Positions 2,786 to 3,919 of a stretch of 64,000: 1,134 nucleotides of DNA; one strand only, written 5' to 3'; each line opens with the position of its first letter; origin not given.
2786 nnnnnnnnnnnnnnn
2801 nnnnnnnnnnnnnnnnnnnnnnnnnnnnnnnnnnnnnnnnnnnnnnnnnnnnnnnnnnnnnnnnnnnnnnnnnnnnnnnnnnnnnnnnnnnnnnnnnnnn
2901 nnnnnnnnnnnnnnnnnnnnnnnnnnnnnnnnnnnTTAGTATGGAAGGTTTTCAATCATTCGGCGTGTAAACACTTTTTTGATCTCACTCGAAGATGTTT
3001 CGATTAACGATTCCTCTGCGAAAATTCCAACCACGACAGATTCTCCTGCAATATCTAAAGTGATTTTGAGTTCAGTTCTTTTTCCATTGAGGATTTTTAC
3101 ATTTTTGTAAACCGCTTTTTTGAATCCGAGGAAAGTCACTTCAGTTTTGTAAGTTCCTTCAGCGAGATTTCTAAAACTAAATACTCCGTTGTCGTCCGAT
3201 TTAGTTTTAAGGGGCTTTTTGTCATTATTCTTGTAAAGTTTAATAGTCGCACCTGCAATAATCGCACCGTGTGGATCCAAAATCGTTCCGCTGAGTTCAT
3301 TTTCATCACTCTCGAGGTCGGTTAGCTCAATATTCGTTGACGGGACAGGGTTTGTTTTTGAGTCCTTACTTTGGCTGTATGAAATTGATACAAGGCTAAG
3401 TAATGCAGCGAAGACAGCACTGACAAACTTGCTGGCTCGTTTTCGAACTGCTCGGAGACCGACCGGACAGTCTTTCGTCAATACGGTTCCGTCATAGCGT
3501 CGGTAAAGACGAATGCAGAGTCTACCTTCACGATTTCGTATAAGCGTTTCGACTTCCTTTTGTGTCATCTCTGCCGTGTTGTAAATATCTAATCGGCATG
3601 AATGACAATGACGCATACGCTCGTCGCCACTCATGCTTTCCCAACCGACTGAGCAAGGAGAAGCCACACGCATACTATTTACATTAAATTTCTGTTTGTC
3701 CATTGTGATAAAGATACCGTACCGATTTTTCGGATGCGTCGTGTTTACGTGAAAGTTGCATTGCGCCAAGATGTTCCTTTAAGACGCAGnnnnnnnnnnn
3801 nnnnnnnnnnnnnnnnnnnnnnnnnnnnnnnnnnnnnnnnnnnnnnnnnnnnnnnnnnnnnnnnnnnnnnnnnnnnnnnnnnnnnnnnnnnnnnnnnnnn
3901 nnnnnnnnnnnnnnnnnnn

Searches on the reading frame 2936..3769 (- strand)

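Call 53: search_protein_families(library=pfam, proteins=[window:2936-3769:-], max_evalue=0.001)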
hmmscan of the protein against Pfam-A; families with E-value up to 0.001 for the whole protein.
window:2936-3769:- (277 aa): 4 families
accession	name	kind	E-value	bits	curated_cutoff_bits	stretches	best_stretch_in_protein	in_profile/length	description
PF13620.12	CarboxypepD_reg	-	1.1e-18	67.8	32.3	1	159-238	2-81/82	Carboxypeptidase regulatory-like domain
PF13715.12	CarbopepD_reg_2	-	3.3e-09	37.1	32.2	1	159-239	1-77/88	CarboxypepD_reg-like domain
PF17210.9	SdrD_B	-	1.9e-06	28.5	29.7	1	165-212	18-65/112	SdrD B-like domain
PF17802.7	SpaA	-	3.8e-06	27.4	23.1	1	170-208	15-55/91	Prealbumin-like fold domain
